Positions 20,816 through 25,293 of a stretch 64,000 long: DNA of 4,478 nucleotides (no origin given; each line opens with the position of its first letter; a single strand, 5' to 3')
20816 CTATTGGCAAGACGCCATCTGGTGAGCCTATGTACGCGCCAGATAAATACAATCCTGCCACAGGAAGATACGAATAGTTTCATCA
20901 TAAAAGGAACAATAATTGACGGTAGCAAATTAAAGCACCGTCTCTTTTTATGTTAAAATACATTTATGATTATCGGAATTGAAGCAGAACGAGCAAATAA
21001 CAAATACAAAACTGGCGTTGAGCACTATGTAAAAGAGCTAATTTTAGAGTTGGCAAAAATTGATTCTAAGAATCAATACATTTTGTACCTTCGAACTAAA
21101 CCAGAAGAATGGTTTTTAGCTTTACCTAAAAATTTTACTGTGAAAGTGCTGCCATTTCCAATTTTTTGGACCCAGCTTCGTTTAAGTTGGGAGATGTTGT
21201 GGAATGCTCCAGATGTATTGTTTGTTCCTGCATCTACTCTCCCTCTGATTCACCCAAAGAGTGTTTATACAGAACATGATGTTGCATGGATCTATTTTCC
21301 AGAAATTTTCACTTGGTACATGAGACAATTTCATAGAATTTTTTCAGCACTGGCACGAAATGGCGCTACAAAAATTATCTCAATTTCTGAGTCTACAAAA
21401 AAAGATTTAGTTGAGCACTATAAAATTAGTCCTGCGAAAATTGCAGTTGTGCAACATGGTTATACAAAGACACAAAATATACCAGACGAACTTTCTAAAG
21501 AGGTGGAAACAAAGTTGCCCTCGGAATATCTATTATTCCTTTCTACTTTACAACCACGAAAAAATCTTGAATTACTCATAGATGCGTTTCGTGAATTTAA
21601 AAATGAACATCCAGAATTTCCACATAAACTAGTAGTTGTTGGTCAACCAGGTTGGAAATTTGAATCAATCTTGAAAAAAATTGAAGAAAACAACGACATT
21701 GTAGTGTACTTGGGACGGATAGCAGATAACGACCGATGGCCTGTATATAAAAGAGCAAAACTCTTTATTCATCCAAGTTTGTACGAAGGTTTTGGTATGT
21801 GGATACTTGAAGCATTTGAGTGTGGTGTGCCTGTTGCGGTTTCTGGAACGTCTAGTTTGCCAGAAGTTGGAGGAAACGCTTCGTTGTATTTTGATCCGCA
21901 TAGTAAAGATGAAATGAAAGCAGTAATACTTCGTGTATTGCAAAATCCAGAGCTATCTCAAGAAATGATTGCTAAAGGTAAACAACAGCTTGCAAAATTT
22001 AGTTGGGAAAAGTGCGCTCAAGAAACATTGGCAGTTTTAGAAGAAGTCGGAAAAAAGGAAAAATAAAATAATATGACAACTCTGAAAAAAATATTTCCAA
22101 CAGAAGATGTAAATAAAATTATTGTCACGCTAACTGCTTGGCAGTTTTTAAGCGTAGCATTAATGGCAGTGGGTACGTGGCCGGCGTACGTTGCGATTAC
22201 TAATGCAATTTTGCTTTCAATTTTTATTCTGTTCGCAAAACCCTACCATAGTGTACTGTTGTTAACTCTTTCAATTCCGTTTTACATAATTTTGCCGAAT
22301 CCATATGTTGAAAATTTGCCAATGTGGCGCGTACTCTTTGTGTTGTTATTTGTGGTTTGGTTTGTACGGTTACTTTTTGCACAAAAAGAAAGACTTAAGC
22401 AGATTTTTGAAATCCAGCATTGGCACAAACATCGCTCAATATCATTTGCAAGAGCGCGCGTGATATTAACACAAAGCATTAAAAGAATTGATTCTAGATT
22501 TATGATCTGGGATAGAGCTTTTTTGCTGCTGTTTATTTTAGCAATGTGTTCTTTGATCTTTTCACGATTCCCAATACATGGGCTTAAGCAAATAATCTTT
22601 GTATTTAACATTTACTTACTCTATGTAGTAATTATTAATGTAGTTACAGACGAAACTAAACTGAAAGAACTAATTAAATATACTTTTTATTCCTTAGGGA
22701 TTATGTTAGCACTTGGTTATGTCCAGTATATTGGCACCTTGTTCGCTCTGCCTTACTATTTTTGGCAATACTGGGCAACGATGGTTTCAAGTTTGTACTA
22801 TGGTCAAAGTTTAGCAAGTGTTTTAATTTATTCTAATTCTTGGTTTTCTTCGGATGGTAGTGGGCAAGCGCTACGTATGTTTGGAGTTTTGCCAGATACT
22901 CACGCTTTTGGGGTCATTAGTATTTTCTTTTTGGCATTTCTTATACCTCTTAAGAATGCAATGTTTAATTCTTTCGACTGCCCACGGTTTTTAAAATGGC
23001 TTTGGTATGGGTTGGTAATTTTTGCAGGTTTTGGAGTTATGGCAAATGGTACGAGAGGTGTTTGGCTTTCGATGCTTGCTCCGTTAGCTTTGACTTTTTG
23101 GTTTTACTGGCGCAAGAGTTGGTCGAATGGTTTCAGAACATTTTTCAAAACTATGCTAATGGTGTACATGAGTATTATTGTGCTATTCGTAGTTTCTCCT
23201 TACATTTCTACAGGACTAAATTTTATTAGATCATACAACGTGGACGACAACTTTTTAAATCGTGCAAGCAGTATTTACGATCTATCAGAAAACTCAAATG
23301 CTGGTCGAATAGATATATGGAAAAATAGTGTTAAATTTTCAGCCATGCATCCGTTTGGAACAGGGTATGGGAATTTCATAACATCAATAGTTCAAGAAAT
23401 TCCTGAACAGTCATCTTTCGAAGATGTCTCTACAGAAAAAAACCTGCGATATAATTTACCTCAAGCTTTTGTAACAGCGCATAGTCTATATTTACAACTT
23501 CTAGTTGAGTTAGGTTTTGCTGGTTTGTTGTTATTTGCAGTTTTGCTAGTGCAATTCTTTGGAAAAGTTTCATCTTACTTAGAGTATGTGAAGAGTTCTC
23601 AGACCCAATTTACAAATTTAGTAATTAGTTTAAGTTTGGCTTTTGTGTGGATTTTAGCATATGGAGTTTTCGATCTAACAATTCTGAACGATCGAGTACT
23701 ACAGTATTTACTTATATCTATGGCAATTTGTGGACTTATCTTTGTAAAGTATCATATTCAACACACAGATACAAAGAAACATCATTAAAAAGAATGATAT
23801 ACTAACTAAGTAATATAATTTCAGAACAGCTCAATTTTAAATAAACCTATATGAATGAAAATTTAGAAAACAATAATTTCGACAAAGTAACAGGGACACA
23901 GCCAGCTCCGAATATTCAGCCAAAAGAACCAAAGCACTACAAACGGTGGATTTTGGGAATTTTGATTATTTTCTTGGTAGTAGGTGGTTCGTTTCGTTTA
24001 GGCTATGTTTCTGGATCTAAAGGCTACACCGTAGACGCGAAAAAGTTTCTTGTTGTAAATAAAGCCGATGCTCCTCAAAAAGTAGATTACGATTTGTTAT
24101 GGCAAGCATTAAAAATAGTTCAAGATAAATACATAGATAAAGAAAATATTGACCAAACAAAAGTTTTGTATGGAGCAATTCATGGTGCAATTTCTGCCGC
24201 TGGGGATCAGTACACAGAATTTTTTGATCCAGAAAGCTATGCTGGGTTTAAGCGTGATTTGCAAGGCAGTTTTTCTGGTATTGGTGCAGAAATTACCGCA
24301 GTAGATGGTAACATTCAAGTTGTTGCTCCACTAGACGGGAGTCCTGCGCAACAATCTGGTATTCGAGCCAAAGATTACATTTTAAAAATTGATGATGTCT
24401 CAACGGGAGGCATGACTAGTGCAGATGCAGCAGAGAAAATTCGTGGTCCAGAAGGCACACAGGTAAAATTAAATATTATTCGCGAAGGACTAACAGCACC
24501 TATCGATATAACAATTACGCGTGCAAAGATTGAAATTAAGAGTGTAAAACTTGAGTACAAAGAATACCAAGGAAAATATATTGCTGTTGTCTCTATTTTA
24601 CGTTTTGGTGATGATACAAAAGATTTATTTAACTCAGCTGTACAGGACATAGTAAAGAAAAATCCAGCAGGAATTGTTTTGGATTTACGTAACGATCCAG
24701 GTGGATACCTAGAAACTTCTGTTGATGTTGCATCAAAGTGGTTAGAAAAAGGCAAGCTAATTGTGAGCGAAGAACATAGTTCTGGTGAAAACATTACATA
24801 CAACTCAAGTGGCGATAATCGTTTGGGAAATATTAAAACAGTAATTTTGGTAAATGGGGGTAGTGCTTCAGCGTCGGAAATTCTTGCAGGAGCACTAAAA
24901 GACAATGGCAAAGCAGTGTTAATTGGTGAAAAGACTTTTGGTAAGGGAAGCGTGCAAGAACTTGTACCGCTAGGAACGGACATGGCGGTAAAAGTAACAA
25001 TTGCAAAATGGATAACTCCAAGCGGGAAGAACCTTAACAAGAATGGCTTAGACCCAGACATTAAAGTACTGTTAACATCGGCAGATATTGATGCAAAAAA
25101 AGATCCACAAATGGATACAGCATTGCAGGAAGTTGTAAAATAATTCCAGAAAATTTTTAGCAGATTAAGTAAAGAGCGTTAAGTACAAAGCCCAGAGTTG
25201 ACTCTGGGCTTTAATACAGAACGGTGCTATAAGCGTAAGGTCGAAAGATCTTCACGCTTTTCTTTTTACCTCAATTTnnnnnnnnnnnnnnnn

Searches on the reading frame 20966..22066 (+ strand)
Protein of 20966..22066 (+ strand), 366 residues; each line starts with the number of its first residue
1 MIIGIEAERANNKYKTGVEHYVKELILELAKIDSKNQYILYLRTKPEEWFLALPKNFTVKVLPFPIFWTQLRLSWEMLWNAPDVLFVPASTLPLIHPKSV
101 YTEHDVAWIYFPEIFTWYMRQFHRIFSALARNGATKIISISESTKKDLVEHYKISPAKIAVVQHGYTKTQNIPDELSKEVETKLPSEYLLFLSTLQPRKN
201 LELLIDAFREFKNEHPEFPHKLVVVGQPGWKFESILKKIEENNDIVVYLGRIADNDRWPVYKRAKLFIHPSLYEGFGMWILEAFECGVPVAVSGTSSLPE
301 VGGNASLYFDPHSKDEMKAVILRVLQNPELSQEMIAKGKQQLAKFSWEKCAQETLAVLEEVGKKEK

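Call 60: search_protein_families(library=pfam, proteins=[window:20966-22066:+], max_evalue=0.001)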
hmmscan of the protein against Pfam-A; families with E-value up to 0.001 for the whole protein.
window:20966-22066:+ (366 aa): 5 families
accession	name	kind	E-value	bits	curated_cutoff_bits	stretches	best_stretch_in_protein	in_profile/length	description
PF00534.26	Glycos_transf_1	-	4.3e-31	108.2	26.4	1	177-340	6-171/172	Glycosyl transferases group 1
PF13692.12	Glyco_trans_1_4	-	4.5e-23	82.5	27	1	188-327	3-142/142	Glycosyl transferases group 1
PF20706.3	GT4-conflict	-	9.6e-13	48.3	26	1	196-353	209-384/385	Family 4 Glycosyltransferase in conflict systems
PF13439.12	Glyco_transf_4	-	1.4e-11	45.1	28.5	1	17-165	3-165/170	Glycosyltransferase Family 4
PF13524.12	Glyco_trans_1_2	-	1.8e-08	34.9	25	1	216-355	13-143/144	Glycosyl transferase-like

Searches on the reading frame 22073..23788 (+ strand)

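Call 60: search_protein_families(library=pfam, proteins=[window:22073-23788:+], max_evalue=0.001)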
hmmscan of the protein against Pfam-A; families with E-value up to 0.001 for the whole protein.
window:22073-23788:+ (571 aa): 1 family
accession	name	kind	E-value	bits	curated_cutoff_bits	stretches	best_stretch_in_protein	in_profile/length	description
PF04932.20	Wzy_C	-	3e-23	82.7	31.7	1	314-489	2-149/149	O-Antigen ligase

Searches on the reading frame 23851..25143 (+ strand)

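Call 60: search_protein_families(library=pfam, proteins=[window:23851-25143:+], max_evalue=0.001)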
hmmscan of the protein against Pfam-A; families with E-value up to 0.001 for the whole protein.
window:23851-25143:+ (430 aa): 5 families
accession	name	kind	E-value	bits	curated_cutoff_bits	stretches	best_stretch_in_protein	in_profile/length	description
PF03572.23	Peptidase_S41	-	8.5e-46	156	24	1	244-406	2-165/165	Peptidase family S41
PF17820.7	PDZ_6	-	6.9e-10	39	27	1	157-211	2-54/54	PDZ domain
PF00595.29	PDZ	-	1.5e-08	35.3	23.2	1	142-209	10-80/81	PDZ domain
PF13180.12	PDZ_2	-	2.5e-08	34.5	27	1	143-221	2-79/80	PDZ domain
PF22694.1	CtpB_N-like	-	0.00024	22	27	1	78-128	36-84/85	Activating protease CtpB N-terminal domain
